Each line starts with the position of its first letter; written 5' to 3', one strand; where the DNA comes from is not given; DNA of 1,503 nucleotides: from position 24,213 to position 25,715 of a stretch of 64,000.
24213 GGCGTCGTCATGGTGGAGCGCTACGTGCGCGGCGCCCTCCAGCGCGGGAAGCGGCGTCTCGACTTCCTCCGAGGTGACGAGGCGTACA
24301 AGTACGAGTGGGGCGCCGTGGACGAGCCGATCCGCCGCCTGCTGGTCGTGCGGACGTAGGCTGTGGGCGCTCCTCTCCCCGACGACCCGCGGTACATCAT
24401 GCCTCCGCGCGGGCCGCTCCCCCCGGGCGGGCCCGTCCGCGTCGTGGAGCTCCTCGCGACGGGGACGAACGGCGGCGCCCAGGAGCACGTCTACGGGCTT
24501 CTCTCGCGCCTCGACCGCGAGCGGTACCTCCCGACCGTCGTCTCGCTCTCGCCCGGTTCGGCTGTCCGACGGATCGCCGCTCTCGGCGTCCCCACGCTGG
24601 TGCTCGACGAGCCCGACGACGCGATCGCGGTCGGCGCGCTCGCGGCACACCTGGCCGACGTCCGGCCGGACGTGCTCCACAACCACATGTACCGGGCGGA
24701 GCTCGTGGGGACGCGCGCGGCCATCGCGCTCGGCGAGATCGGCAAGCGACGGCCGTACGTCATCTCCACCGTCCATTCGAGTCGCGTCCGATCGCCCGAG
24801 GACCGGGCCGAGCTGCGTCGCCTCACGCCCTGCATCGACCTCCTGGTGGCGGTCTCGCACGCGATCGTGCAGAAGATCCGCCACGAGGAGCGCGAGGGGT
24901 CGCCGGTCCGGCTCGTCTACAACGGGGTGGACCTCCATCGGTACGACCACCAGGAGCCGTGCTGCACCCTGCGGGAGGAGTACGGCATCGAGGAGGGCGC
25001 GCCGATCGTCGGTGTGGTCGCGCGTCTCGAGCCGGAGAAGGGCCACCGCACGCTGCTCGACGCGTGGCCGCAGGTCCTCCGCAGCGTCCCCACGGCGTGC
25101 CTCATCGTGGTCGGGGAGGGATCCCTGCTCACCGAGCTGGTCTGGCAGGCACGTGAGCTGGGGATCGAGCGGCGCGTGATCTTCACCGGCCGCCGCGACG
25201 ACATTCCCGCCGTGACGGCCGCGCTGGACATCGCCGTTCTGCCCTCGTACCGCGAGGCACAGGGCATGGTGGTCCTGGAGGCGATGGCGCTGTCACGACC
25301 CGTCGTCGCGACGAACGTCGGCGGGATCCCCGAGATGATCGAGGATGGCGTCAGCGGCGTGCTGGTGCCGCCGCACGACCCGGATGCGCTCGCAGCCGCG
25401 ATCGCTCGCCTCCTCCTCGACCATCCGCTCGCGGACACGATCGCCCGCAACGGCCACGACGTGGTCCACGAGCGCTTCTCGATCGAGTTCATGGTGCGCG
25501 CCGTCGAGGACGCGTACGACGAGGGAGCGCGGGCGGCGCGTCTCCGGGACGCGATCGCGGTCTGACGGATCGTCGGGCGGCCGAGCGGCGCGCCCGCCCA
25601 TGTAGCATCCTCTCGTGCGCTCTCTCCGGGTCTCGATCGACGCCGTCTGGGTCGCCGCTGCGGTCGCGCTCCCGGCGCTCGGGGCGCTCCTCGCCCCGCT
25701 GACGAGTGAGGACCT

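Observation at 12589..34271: A 22-kb glycoconjugate supercluster that resembles a PIM/lipomannan or GPI-anchor assembly toolkit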

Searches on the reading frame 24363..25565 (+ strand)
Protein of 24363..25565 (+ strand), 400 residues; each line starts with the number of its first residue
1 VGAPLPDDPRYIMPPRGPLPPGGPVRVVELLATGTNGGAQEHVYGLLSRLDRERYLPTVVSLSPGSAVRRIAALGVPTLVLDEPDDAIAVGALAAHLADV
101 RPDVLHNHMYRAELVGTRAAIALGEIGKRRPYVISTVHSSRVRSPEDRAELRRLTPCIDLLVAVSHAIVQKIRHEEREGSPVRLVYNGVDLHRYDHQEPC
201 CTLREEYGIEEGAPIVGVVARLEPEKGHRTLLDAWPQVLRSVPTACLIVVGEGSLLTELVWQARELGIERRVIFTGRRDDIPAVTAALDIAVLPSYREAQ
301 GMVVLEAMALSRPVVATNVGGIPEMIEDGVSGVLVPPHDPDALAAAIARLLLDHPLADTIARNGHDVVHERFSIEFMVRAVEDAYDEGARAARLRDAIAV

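Call 5: search_protein_families(library=pfam, proteins=[window:24363-25565:+], max_evalue=0.01)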
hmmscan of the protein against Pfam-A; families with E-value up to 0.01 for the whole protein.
window:24363-25565:+ (400 aa): 6 families
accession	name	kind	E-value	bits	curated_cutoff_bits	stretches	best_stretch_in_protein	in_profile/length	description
PF00534.26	Glycos_transf_1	-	4.8e-43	147.1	26.4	1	203-364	5-169/172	Glycosyl transferases group 1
PF13692.12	Glyco_trans_1_4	-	7.1e-43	146.7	27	1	214-353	2-142/142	Glycosyl transferases group 1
PF13439.12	Glyco_transf_4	-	3.9e-15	56.7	28.5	1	37-193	2-170/170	Glycosyltransferase Family 4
PF13579.12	Glyco_trans_4_4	-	3.7e-08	34.3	29.7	1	37-188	1-158/158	Glycosyl transferase 4-like domain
PF20706.3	GT4-conflict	-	3.4e-07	30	26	1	146-372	135-376/385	Family 4 Glycosyltransferase in conflict systems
PF13524.12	Glyco_trans_1_2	-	0.00012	22.5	25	1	280-375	39-136/144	Glycosyl transferase-like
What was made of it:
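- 24363..25565 (+): g10: GT4 retaining-type glycosyltransferase, part of the recurrent core. Pfam Glycos_transf_1 at 5e-43 (call 5).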

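Call 9: search_protein_families(library=ncbifam, proteins=[window:24363-25565:+], max_evalue=0.01)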
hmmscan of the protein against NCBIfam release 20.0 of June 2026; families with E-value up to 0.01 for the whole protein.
window:24363-25565:+ (400 aa): 47 families (the best 25 are shown)
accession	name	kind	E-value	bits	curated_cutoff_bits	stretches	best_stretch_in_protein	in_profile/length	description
TIGR03088.1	stp2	hypoth_equivalog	4.4e-51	174.1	409.05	1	36-387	13-372/374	TIGR03088 family PEP-CTERM/XrtA system glycosyltransferase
TIGR03999.1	thiol_BshA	equivalog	4.9e-36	124.5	273.7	1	159-387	146-372/375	N-acetyl-alpha-D-glucosaminyl L-malate synthase BshA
NF041876.1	EPS_EpsE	equivalog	6.6e-32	111.2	400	1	163-375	167-383/389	exopolysaccharide biosynthesis GT4 family glycosyltransferase EpsE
TIGR03449.1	mycothiol_MshA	equivalog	6.8e-32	110.9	462.5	1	159-387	166-402/406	D-inositol-3-phosphate glycosyltransferase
TIGR04063.1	stp3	hypoth_equivalog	3.3e-28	98.7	442.05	1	179-386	179-393/397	TIGR04063 family PEP-CTERM/XrtA system glycosyltransferase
TIGR02149.1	glgA_Coryne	subfamily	1.6e-26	93.4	302.4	1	158-386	145-388/391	glycogen synthase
TIGR04047.1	MSMEG_0565_glyc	hypoth_equivalog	1.8e-26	93.1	259.85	1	91-373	77-359/373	MSMEG_0565 family glycosyltransferase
NF047684.1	TeichurnBiosyTuaC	equivalog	2.7e-26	92.4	550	1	82-387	88-388/391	teichuronic acid biosynthesis protein TuaC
NF011726.0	PRK15179.1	equivalog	3.8e-22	78.4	733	1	182-381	484-687/694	Vi polysaccharide biosynthesis protein TviE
TIGR04157.1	glyco_rSAM_CFB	subfamily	8.5e-22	77.7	400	1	158-380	170-401/406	TIGR04157 family glycosyltransferase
NF038298.1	EPS_HpsO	equivalog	7.8e-19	67.7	575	1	187-380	176-379/388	hormogonium polysaccharide biosynthesis glycosyltransferase HpsO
NF053787.1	GlcN_PG_synth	equivalog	8.3e-18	64.3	480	1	149-386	135-357/361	N-acetylglucosaminyl phosphatidylglycerol synthase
NF012028.0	PRK15484.1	subfamily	6.8e-17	61.6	618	1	170-383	151-373/380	lipopolysaccharide N-acetylglucosaminyltransferase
TIGR02095.1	glgA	subfamily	1.6e-15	56.7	328.45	1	202-353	281-441/477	glycogen/starch synthase, ADP-glucose type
NF038011.1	PelF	equivalog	2.2e-15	56.7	100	1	182-383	282-487/489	GT4 family glycosyltransferase PelF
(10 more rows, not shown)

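Call 12: find_encoding_contigs(protein=window:24363-25565:+, flank=10000, max_places=6)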
Protein window:24363-25565:+ (400 aa): no gene with exactly this product is on record in the collection.
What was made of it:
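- Tried and rejected: An exact-match look-up of the 400-aa GT4 (call 12).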

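Call 13: find_related_loci(query=window:24363-25565:+, collection=genome_contigs, flank=10000)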
Query window:24363-25565:+ (400 aa) in genome_contigs; peptide patterns used: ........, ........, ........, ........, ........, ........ (x = any residue, [..] = any of these).
549 stretches matched a pattern; 407 encode a relative of the query (tblastn E <= 1e-3); the best 80 are kept; 80 distinct loci.
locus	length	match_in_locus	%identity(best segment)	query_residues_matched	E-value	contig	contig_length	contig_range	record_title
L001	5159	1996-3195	87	1-400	0e+0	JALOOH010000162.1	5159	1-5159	MAG: Chloroflexi bacterium isolate Prado098 scaffold_41529, whole genome shotgun sequence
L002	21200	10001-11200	87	1-400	0e+0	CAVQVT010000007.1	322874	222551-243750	MAG: uncultured Chloroflexia bacterium isolate MFD00032.bin.2.129 genome assembly, contig: contig_36478, whole genome sh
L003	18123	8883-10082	89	1-400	0e+0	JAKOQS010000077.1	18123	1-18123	MAG: Chloroflexota bacterium isolate all_maxbin.208 k201_331467, whole genome shotgun sequence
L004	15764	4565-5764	87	1-400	0e+0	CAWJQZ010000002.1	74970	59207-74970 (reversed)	MAG: uncultured Chloroflexia bacterium isolate MFD02979.bin.2.128 genome assembly, contig: contig_101885, whole genome s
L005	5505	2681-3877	74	1-399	0e+0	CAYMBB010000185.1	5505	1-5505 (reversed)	MAG TPA_asm: uncultured Anaerolineaceae bacterium isolate SRP093762_co1_178 genome assembly, contig: NODE_8026_length_55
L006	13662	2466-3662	73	1-399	2e-179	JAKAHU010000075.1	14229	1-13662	MAG: Chloroflexi bacterium isolate WY3.bin12 NODE_7538_length_14229_cov_1.736917, whole genome shotgun sequence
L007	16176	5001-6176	71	1-393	3e-178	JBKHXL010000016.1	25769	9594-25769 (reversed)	MAG: Candidatus Limnocylindria bacterium isolate N_bin.19.orig k127_214408, whole genome shotgun sequence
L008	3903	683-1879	71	1-399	0e+0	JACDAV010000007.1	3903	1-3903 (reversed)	MAG: Chloroflexota bacterium isolate MGR_bin265 SD2897-2912_k127_7410168, whole genome shotgun sequence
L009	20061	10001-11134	73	16-393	6e-177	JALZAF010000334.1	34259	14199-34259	MAG: Chloroflexota bacterium isolate KAP bin84 SD1490-92_k127_1327331, whole genome shotgun sequence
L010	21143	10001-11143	73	19-399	2e-176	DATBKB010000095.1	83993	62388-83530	MAG TPA_asm: Candidatus Limnocylindrales bacterium isolate SMAG_U3935 k141_2502705, whole genome shotgun sequence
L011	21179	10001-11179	73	1-393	1e-176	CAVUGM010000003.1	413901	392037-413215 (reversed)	MAG: uncultured Chloroflexia bacterium isolate MFD02134.bin.2.86 genome assembly, contig: contig_44640, whole genome sho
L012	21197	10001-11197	71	1-399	2e-176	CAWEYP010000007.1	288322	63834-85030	MAG: uncultured Chloroflexia bacterium isolate MFD05942.bin.2.132 genome assembly, contig: contig_25639, whole genome sh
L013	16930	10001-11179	73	1-393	2e-176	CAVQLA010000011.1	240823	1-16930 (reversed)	MAG: uncultured Chloroflexia bacterium isolate MFD00032.bin.1.157 genome assembly, contig: contig_56265, whole genome sh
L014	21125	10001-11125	71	20-394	8e-176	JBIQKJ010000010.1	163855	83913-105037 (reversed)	MAG: Chloroflexota bacterium isolate mag.29f NODE_102_length_163855, whole genome shotgun sequence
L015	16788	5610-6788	73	1-393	8e-176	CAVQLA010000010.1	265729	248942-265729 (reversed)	MAG: uncultured Chloroflexia bacterium isolate MFD00032.bin.1.157 genome assembly, contig: contig_55777, whole genome sh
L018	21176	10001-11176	72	1-393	1e-174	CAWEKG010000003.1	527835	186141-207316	MAG: uncultured Chloroflexia bacterium isolate MFD05942.bin.3.126 genome assembly, contig: contig_3097, whole genome sho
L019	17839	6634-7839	71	1-400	5e-174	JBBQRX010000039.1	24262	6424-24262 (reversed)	MAG: Candidatus Limnocylindrales bacterium isolate Co_metawrap_1715 Cmw_1715_k141_16063767_length_24262_cov_18.9706, who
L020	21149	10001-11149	71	19-399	2e-173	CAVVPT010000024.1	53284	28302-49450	MAG: uncultured Chloroflexia bacterium isolate MFD00392.bin.3.845 genome assembly, contig: contig_82196, whole genome sh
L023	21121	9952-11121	72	1-390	4e-172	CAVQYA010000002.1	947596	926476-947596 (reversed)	MAG: uncultured Chloroflexia bacterium isolate MFD05942.bin.1.132 genome assembly, contig: contig_7778, whole genome sho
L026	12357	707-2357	70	1-393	9e-172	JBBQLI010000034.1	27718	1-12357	MAG: Candidatus Limnocylindrales bacterium isolate Co_metawrap_508 Cmw_508_k141_3076642_length_27718_cov_19.0000, whole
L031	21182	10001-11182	69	1-394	2e-170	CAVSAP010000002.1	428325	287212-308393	MAG: uncultured Chloroflexia bacterium isolate MFD05747.bin.2.90 genome assembly, contig: contig_12322, whole genome sho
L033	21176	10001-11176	69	2-393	2e-170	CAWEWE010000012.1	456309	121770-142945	MAG: uncultured Chloroflexia bacterium isolate MFD09206.bin.1.106 genome assembly, contig: contig_7060, whole genome sho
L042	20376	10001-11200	67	1-400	2e-168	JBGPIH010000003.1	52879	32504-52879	MAG: Candidatus Limnocylindria bacterium isolate OBJ_0618_7090110_339 k141_2597193_length_52879_cov_26.0344, whole genom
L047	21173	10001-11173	68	3-393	2e-166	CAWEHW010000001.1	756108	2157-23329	MAG: uncultured Chloroflexia bacterium isolate MFD04212.bin.1.72 genome assembly, contig: contig_2438, whole genome shot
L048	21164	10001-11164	71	13-399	1e-166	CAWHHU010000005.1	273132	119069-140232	MAG: uncultured Chloroflexia bacterium isolate MFD01721.bin.1.363 genome assembly, contig: contig_3496, whole genome sho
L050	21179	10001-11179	67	1-393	8e-166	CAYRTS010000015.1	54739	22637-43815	MAG TPA_asm: uncultured Anaerolineaceae bacterium isolate binchicken_co186_197 genome assembly, contig: NODE_535_length_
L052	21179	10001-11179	69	1-393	1e-165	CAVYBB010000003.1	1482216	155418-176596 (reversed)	MAG: uncultured Chloroflexia bacterium isolate MFD04944.bin.2.224 genome assembly, contig: contig_18430, whole genome sh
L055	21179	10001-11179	72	1-393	3e-165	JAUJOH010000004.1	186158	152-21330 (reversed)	MAG: Chloroflexota bacterium isolate YX3bin12 opera_contig_162, whole genome shotgun sequence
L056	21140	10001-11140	69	16-395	9e-165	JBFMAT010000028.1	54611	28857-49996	MAG: Chloroflexota bacterium isolate MAG145 MAG145_28, whole genome shotgun sequence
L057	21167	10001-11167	70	13-400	2e-165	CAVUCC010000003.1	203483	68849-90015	MAG: uncultured Chloroflexia bacterium isolate MFD02923.bin.2.55 genome assembly, contig: contig_15556, whole genome sho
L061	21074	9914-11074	70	9-394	2e-164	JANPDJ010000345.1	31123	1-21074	MAG: Chloroflexota bacterium isolate VAR_78_metabat_404 VAR_78_k141_4137557, whole genome shotgun sequence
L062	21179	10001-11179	70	1-393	3e-164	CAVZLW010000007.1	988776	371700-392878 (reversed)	MAG: uncultured Chloroflexia bacterium isolate MFD05942.bin.1.327 genome assembly, contig: contig_6638, whole genome sho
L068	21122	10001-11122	69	25-398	7e-163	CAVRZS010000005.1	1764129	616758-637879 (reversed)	MAG: uncultured Chloroflexia bacterium isolate MFD02199.bin.3.67 genome assembly, contig: contig_2742, whole genome shot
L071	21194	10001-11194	71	1-399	4e-163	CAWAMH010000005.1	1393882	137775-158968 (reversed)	MAG: uncultured Chloroflexia bacterium isolate MFD02242.bin.2.293 genome assembly, contig: contig_3112, whole genome sho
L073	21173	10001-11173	68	3-394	4e-162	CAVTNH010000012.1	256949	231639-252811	MAG: uncultured Chloroflexia bacterium isolate MFD02242.bin.2.239 genome assembly, contig: contig_6728, whole genome sho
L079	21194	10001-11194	67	1-398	7e-162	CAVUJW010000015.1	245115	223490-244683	MAG: uncultured Chloroflexia bacterium isolate MFD01721.bin.2.170 genome assembly, contig: contig_60606, whole genome sh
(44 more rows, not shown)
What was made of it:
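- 24363..25565 (+): 65-89% identical across the best 80 of 407 related stretches (call 13).
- Tried and rejected: Rejected because all 80 best related loci are metagenome bins, nearly all labelled Chloroflexota/Limnocylindria (call 13).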

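Call 33: search_solved_structures(query=window:24363-25565:+, max_evalue=1e-10)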
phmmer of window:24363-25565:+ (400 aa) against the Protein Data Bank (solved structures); distinct sequences matched with E-value up to 1e-10: 25.
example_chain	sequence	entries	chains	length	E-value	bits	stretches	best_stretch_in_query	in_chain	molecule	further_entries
2jjm_A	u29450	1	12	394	5.1e-31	111.4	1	89-387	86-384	GLYCOSYL TRANSFERASE, GROUP 1 FAMILY PROTEIN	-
3mbo_A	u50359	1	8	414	6e-31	111.2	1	89-387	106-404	Glycosyltransferase, group 1 family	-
4xso_B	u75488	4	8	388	1e-27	100.6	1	104-377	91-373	Alr3699 protein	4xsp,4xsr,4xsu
3c4q_A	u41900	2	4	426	1.9e-23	86.5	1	140-374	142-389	Predicted glycosyltransferases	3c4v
3c48_A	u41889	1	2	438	2e-23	86.4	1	140-374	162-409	Predicted glycosyltransferases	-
5d00_A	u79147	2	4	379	8.7e-23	84.3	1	101-387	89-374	N-acetyl-alpha-D-glucosaminyl L-malate synthase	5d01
5i45_A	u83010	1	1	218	2.8e-21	79.3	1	215-387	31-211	Glycosyl transferases group 1 family protein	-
6kih_A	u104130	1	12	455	2.5e-20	76.2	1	173-381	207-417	Tll1590 protein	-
3okc_A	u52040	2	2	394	5.9e-19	71.7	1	133-377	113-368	GDP-mannose-dependent alpha-(1-6)-phosphatidylinositol monomannoside mannosyltransferase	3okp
3oka_A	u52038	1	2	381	6.5e-19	71.6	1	133-377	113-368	GDP-mannose-dependent alpha-(1-6)-phosphatidylinositol monomannoside mannosyltransferase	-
6n1x_A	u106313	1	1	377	7e-19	71.5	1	158-383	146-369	Glycosyltransferase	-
6d9t_A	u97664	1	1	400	7.8e-19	71.3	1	158-383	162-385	Glycosyl transferase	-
8dvz_A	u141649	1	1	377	2.5e-15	59.8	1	188-375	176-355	N, N'-diacetylbacillosaminyl-diphospho-undecaprenol alpha-1,3-N-acetylgalactosaminyltransf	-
8dqd_A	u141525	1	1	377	4.7e-15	58.9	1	188-375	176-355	N, N'-diacetylbacillosaminyl-diphospho-undecaprenol alpha-1,3-N-acetylgalactosaminyltransf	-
8dvw_A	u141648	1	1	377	1.5e-14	57.2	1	188-375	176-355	N, N'-diacetylbacillosaminyl-diphospho-undecaprenol alpha-1,3-N-acetylgalactosaminyltransf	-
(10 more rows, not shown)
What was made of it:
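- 24363..25565 (+): Closest solved structures are BshA, HepE-like Alr3699 and MshA, followed by PimB' and PimA (call 33).
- On Mycobacterial PIM/LM pathway: g10 is a GT4, but it ranks BshA (5e-31), Alr3699 and MshA (2e-23) above PimB' (6e-19) and PimA (9e-14) (call 33).
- The GT4 is closest to BshA and MshA, which make such substrates (call 33). The GT4's closest solved relatives are BshA and MshA (call 33).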

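Call 64: search_protein_families(library=pfam, proteins=[L042:2214-4514:+, L033:12684-13595:+, L012:14287-15246:+, L011:12871-13701:+, L057:2035-4155:-, L023:2962-3906:+, L050:6446-8707:+, L068:7429-8682:+, L055:11793-12347:+, L012:7628-8494:-], max_evalue=0.001)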
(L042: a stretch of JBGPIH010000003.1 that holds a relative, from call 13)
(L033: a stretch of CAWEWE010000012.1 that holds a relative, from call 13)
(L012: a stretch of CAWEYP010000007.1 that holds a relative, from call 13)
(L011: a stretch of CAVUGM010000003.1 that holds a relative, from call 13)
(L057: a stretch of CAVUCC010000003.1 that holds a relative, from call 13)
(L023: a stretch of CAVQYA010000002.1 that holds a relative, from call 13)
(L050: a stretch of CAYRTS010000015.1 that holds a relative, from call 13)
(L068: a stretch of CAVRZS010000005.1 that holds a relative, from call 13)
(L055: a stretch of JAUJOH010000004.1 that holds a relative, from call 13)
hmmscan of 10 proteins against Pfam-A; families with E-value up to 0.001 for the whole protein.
L042:2214-4514:+ (766 aa): 2 families
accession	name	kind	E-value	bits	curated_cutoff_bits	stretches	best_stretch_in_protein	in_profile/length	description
PF07690.21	MFS_1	-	1.3e-10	41.2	33.4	1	8-386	3-346/347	Major Facilitator Superfamily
PF01564.23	Spermine_synth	-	0.00015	21.8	22.9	1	538-625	44-129/186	Spermine/spermidine synthase domain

L033:12684-13595:+ (303 aa): 0 families

L012:14287-15246:+ (319 aa): 1 family
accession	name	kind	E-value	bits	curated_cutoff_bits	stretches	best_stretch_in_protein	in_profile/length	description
PF09594.16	GT87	-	1.8e-15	57.8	25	1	71-286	4-232/237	Glycosyltransferase family 87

L011:12871-13701:+ (276 aa): 1 family
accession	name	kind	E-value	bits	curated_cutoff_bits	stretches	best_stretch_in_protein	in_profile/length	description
PF01564.23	Spermine_synth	-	0.00032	20.7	22.9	1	35-105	61-129/186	Spermine/spermidine synthase domain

L057:2035-4155:- (706 aa): 1 family
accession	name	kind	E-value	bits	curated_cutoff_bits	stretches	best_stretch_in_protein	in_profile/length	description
PF01564.23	Spermine_synth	-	5.9e-13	49.2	22.9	1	291-418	18-137/186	Spermine/spermidine synthase domain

L023:2962-3906:+ (314 aa): 1 family
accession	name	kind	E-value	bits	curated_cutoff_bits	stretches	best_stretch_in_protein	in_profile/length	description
PF03706.18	LPG_synthase_TM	-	4.9e-18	66.1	33.4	1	2-198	98-302/302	Lysylphosphatidylglycerol synthase TM region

L050:6446-8707:+ (753 aa): 0 families

L068:7429-8682:+ (417 aa): 1 family
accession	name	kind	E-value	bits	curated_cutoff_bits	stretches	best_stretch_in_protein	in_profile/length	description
PF00884.28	Sulfatase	-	9.9e-08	32.1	25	1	74-330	1-243/301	Sulfatase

L055:11793-12347:+ (184 aa): 1 family
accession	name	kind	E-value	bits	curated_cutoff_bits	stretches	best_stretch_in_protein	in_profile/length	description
PF12732.12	YtxH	-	0.00034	21.4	37.5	1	38-77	2-41/71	YtxH-like protein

L012:7628-8494:- (288 aa): 0 families
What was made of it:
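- On GPI anchor pathway: Four relatives carry a Sulfatase-family protein (call 64).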

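Call 83: search_protein_families(library=pfam, proteins=[L002:11339-13618:+, L018:11149-13347:-, L056:13954-15882:+, L004:5977-7875:+, L073:18917-20647:-, L062:6548-8248:-, L031:3685-5301:-, L057:16023-17603:+, L079:15352-16929:-, L011:11248-12777:+], max_evalue=0.001)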
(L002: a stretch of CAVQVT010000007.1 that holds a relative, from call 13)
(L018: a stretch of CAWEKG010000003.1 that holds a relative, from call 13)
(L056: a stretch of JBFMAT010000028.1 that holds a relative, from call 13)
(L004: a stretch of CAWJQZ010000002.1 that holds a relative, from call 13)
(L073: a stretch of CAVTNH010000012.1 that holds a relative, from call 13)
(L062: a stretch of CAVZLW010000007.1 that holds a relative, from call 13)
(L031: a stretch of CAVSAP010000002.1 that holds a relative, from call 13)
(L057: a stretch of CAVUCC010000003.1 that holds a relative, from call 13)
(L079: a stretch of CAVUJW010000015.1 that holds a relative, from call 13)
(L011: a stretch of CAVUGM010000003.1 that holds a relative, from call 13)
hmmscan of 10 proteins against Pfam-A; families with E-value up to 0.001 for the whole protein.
L002:11339-13618:+ (759 aa): 3 families
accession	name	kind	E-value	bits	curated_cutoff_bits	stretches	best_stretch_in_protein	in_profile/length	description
PF04932.20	Wzy_C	-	1.1e-16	61.3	31.7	1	196-347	2-147/149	O-Antigen ligase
PF13432.12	TPR_16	-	9.7e-05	23.2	32.7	1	491-553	2-65/65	Tetratricopeptide repeat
PF07719.23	TPR_2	-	0.00038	20.8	27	0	492-516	7-31/34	Tetratricopeptide repeat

L018:11149-13347:- (732 aa): 1 family
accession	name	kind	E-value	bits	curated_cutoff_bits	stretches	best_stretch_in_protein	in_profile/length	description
PF09594.16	GT87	-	5.1e-10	39.9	25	1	428-629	1-223/237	Glycosyltransferase family 87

L056:13954-15882:+ (642 aa): 0 families

L004:5977-7875:+ (632 aa): 3 families
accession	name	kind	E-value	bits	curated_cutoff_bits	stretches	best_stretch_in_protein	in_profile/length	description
PF04932.20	Wzy_C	-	2.8e-16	60.1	31.7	1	207-353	2-147/149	O-Antigen ligase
PF09976.15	TPR_21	-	7.6e-05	23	25.5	1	466-597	50-183/193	Tetratricopeptide repeat-like domain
PF07719.23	TPR_2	-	0.00047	20.5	27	0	527-554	3-30/34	Tetratricopeptide repeat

L073:18917-20647:- (576 aa): 1 family
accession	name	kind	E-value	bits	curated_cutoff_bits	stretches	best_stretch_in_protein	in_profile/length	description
PF13231.12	PMT_2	-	1.2e-09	39.1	26.1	1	79-216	13-152/160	Dolichyl-phosphate-mannose-protein mannosyltransferase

L062:6548-8248:- (566 aa): 1 family
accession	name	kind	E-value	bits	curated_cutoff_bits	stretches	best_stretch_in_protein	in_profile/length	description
PF13231.12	PMT_2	-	0.00029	21.5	26.1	1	97-233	16-148/160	Dolichyl-phosphate-mannose-protein mannosyltransferase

L031:3685-5301:- (538 aa): 0 families

L057:16023-17603:+ (526 aa): 0 families

L079:15352-16929:- (525 aa): 0 families

L011:11248-12777:+ (509 aa): 1 family
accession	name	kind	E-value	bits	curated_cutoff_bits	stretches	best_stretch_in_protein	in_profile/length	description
PF07690.21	MFS_1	-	6e-05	22.6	33.4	0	245-325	206-287/347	Major Facilitator Superfamily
